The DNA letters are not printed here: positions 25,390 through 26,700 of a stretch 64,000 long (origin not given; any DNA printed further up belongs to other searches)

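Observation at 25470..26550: Horizontally acquired membrane fatty-acid desaturase, plus a membrane cytochrome b5-domain protein elsewhere (37517-37912), in a reduced genome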

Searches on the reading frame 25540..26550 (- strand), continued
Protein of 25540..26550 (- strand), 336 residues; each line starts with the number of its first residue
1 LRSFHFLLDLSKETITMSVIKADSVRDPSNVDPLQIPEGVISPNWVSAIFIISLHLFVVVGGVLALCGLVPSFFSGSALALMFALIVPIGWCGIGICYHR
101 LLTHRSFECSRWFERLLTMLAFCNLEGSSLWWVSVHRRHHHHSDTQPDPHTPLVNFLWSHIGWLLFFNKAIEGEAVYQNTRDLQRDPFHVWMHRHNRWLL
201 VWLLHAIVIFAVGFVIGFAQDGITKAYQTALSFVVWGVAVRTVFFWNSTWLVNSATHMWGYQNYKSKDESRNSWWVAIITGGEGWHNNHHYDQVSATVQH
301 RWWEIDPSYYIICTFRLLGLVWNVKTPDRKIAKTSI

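Call 16: search_solved_structures(query=window:25540-26502:-, max_evalue=0.01, show_alignments=2)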
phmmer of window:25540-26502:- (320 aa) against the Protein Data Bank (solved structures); distinct sequences matched with E-value up to 0.01: 2.
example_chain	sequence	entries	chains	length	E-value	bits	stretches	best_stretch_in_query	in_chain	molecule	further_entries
4ymk_A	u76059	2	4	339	5.4e-25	91.2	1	8-310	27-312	Acyl-CoA desaturase 1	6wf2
4zyo_A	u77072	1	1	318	1.7e-23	86.3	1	7-310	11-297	Acyl-CoA desaturase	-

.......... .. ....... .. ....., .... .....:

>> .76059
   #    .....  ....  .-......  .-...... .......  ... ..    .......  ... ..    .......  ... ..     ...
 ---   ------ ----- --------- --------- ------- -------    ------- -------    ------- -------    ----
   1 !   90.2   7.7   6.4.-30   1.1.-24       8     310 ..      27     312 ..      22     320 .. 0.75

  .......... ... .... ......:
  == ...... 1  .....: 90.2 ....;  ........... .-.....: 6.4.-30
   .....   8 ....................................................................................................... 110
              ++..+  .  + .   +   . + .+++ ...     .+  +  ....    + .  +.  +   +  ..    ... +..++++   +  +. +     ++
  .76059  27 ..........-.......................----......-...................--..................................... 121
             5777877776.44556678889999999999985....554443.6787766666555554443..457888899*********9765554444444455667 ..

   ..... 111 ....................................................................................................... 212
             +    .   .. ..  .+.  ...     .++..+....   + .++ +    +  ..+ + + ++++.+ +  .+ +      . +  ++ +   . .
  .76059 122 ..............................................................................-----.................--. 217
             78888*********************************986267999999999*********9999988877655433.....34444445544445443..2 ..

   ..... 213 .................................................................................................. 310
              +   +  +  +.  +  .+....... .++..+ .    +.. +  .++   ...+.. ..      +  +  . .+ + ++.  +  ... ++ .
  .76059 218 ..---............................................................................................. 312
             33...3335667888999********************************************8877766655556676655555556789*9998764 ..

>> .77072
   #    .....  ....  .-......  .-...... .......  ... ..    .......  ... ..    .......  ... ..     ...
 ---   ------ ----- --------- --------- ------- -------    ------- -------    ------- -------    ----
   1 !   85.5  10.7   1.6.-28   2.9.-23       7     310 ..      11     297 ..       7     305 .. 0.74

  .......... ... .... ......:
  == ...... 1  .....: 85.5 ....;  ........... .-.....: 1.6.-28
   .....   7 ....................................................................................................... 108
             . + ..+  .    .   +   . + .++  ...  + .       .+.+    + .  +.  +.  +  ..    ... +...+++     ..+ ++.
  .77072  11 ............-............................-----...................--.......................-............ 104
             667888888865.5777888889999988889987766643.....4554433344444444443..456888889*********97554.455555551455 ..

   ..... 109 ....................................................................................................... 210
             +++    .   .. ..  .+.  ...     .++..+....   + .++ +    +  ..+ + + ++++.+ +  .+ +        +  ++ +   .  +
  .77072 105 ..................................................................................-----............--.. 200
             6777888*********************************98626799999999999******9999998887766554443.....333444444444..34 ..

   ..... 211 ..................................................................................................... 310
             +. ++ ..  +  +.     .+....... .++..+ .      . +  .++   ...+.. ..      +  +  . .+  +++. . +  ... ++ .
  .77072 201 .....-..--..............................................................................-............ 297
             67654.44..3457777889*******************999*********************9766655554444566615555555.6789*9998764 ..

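Call 20: find_related_loci(query=window:25540-26502:-, collection=genome_contigs, flank=10000)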
Query window:25540-26502:- (320 aa) in genome_contigs; peptide patterns used: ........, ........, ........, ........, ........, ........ (x = any residue, [..] = any of these).
74 stretches matched a pattern; 26 encode a relative of the query (tblastn E <= 1e-3); 26 distinct loci.
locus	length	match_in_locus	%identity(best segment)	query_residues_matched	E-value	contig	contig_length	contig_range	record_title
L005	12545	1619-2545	72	6-314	3e-147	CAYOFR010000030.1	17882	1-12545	MAG TPA_asm: uncultured Candidatus Saccharibacteria bacterium isolate SRP135725_co2_60 genome assembly, contig: k141_469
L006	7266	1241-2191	68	4-318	1e-135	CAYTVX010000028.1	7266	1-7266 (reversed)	MAG TPA_asm: uncultured Candidatus Saccharibacteria bacterium isolate SRP286056_co1_301 genome assembly, contig: NODE_14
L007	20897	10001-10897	45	13-314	3e-80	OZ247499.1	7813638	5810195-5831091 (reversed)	MAG: Pirellulaceae bacterium isolate 828c6eb6-e98b-456e-8040-4ab2280a49ec genome assembly, chromosome: 1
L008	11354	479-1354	44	12-315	4e-80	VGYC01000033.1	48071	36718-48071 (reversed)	MAG: Planctomycetota bacterium isolate K_Offshore_120m_mx_222 K_Offshore_120m_mx_222_Ga0194131_10001040, whole genome sh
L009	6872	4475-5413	43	10-319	1e-79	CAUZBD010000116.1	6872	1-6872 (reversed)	MAG: Planctomycetota bacterium isolate CB21_323.57 genome assembly, contig: Ga0302123_10007549, whole genome shotgun seq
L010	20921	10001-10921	42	2-311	8e-77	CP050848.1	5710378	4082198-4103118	Planctomycetales bacterium ZRK34 chromosome, complete genome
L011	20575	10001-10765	48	55-308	2e-76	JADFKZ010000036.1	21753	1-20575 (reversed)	MAG: Planctomycetota bacterium isolate B4T1B5 B4T1B5_NODE2030, whole genome shotgun sequence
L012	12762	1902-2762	43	17-312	2e-76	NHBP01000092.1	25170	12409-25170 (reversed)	MAG: Planctomycetaceae bacterium TMED10 110333, whole genome shotgun sequence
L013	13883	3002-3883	42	5-312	2e-76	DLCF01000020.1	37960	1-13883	MAG TPA_asm: Planctomycetaceae bacterium UBA7805 UBA7805_contig_25883, whole genome shotgun sequence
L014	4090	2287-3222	40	2-312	2e-76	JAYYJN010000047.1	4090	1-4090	MAG: Planctomycetota bacterium isolate DS_MAG18 DS_MAG18_0047, whole genome shotgun sequence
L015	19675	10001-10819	48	42-313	3e-76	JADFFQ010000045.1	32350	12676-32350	MAG: Planctomycetota bacterium isolate B28T1B8 B28T1B8_NODE1978, whole genome shotgun sequence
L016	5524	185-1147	45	5-319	5e-76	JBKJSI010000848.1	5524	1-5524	MAG: Pirellulaceae bacterium isolate ant_bin.573 k117_1436382, whole genome shotgun sequence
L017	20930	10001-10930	41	4-315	3e-76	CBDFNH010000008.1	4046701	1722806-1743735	MAG: Mariniblastus sp. isolate 844e0ca8-63de-4b7c-a7b1-361d2aa9ca28 genome assembly, contig: contig_8, whole genome shot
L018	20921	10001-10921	42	7-315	4e-75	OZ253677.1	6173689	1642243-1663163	MAG: Mariniblastus sp. isolate a94b5a99-2d86-47e7-b17f-eeab6fd698e0 genome assembly, chromosome: 1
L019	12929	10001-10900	44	13-314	6e-75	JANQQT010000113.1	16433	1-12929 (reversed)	MAG: Phycisphaeraceae bacterium isolate IP29b_bin.36 k99_3557556, whole genome shotgun sequence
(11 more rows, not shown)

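Call 31: find_encoding_contigs(protein=P0003, flank=10000, max_places=2)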
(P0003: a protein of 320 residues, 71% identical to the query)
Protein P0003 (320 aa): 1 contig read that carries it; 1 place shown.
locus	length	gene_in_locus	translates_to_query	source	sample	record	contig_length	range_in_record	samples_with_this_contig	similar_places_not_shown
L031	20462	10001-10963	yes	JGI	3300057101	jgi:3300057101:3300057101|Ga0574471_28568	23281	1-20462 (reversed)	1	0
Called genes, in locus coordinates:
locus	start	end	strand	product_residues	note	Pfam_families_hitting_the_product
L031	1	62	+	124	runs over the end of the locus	PF07681:DoxX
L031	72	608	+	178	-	PF10648:Gmad2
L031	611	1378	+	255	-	PF01555:N6_N4_Mtase (faint), PF01209:Ubie_methyltran, PF13489:Methyltransf_23, PF05175:MTS (weak), PF08241:Methyltransf_11, PF08242:Methyltransf_12, PF13649:Methyltransf_25, PF13847:Methyltransf_31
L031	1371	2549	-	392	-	PF07690:MFS_1, PF13347:MFS_2 (faint), PF07690:MFS_1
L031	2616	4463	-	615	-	PF00753:Lactamase_B, PF12706:Lactamase_B_2, PF23023:Anti-Pycsar_Apyc1 (faint), PF22505:RNase_J_b_CASP, PF17770:RNase_J_C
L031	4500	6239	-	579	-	PF00496:SBP_bac_5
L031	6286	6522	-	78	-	PF03840:SecG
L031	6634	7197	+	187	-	PF04011:LemA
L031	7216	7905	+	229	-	-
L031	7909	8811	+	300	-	PF01435:Peptidase_M48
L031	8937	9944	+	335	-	PF02643:DUF192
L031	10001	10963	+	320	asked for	PF00487:FA_desaturase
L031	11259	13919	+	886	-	PF03477:ATP-cone, PF00317:Ribonuc_red_lgN, PF02867:Ribonuc_red_lgC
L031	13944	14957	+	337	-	PF00268:Ribonuc_red_sm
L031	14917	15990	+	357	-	PF00044:Gp_dh_N, PF02800:Gp_dh_C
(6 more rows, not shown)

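Call 32: find_encoding_contigs(protein=P0005, flank=10000, max_places=2)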
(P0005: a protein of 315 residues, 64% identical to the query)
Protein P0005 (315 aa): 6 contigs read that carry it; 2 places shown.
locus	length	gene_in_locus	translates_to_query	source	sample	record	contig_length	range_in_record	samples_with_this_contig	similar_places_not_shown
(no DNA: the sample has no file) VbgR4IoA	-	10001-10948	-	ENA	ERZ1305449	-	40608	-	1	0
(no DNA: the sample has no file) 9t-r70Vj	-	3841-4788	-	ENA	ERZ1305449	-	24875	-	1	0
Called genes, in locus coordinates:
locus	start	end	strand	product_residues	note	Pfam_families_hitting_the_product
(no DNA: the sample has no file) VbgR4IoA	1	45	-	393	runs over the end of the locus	PF07690:MFS_1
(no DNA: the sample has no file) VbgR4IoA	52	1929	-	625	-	PF00753:Lactamase_B, PF12706:Lactamase_B_2, PF22505:RNase_J_b_CASP, PF17770:RNase_J_C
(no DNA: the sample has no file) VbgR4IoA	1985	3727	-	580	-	PF00496:SBP_bac_5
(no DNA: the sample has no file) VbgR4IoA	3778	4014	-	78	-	PF03840:SecG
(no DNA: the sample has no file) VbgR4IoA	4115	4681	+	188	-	PF04011:LemA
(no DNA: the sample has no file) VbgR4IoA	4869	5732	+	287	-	PF01435:Peptidase_M48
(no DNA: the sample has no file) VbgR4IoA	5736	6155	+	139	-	-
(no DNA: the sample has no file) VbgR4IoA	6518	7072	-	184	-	PF07508:Recombinase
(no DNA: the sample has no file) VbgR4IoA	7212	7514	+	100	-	PF02913:FAD-oxidase_C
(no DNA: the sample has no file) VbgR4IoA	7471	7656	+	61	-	-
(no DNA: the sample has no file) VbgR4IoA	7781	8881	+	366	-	PF13784:Fic_N, PF02661:Fic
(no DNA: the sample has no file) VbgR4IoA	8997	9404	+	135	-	PF01641:SelR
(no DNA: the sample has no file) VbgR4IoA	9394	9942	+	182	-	PF02643:DUF192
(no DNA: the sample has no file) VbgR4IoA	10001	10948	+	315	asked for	PF00487:FA_desaturase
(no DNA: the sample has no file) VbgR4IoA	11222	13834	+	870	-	PF03477:ATP-cone, PF00317:Ribonuc_red_lgN, PF02867:Ribonuc_red_lgC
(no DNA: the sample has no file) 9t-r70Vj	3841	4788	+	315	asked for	PF00487:FA_desaturase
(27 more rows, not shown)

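Call 33: find_encoding_contigs(protein=P0006, flank=10000, max_places=2)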
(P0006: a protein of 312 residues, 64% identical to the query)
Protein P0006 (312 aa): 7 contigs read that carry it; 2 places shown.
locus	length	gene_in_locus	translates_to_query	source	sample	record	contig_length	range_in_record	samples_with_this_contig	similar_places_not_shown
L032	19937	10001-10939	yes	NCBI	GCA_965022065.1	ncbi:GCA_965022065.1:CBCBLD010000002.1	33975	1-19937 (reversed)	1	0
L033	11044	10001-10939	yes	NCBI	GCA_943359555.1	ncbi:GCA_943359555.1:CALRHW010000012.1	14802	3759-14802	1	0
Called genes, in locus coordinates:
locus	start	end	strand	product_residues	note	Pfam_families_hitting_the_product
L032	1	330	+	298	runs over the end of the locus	PF00246:Peptidase_M14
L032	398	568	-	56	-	-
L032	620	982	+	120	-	PF07681:DoxX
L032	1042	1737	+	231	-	-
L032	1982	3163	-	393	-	PF07690:MFS_1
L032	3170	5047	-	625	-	PF00753:Lactamase_B, PF12706:Lactamase_B_2, PF22505:RNase_J_b_CASP, PF17770:RNase_J_C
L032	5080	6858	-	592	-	PF00496:SBP_bac_5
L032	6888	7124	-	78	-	PF03840:SecG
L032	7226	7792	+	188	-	PF04011:LemA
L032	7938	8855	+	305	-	PF01435:Peptidase_M48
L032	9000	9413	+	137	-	PF01641:SelR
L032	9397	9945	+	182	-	PF02643:DUF192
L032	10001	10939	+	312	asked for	PF00487:FA_desaturase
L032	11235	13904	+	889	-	PF03477:ATP-cone, PF00317:Ribonuc_red_lgN, PF02867:Ribonuc_red_lgC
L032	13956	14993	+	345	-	PF00268:Ribonuc_red_sm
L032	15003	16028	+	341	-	PF00044:Gp_dh_N, PF02800:Gp_dh_C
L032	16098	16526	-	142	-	-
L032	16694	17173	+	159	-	PF02502:LacAB_rpiB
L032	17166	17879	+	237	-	PF00834:Ribul_P_3_epim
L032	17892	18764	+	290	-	PF13292:DXP_synthase_N, PF00456:Transketolase_N, PF00676:E1_dh (weak)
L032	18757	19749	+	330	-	PF02779:Transket_pyr, PF02780:Transketolase_C, PF22613:Transketolase_C_1 (weak)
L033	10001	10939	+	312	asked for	PF00487:FA_desaturase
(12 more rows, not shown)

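Call 38: list_cluster_members(proteins=[P0007, P0008, P0009, P0011, P0013, P0015, P0017, P0018, P0057, P0081])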
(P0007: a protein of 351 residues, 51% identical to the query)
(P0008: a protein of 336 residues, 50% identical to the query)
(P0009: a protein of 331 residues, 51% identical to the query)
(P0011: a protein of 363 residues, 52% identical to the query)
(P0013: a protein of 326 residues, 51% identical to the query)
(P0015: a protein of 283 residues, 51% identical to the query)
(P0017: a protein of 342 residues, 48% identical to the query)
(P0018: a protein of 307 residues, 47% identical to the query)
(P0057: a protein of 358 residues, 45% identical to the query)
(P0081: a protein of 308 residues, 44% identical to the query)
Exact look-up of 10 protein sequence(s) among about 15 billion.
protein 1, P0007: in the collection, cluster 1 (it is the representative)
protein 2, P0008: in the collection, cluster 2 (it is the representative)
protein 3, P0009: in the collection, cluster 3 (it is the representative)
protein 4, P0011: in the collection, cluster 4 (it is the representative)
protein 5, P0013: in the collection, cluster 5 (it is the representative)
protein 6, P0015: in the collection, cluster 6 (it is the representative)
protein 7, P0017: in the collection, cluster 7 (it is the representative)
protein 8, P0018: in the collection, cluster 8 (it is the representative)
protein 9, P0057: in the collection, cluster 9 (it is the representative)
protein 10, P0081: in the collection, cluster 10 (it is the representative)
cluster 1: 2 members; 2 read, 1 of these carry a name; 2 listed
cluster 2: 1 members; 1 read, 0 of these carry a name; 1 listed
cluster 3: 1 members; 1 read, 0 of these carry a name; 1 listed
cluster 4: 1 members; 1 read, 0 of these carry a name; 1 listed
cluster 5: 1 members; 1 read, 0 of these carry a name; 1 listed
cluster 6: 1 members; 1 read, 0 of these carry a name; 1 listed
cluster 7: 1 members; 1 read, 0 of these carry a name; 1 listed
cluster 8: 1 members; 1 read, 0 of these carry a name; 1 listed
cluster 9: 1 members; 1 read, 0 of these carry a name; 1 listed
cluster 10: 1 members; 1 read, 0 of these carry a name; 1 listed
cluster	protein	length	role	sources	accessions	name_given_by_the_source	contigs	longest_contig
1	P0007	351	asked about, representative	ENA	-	-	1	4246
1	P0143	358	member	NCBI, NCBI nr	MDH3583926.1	MAG: fatty acid desaturase, partial [Phycisphaerae bacterium] | fatty acid desaturase [Phycisphaerae bacterium]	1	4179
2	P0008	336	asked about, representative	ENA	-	-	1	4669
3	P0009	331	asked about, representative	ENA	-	-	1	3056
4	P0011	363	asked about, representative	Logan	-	-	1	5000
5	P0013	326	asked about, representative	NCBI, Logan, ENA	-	-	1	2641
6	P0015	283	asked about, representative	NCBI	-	-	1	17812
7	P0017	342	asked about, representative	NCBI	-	-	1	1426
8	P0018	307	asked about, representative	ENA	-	-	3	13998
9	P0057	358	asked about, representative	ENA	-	-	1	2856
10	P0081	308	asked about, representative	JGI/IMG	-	-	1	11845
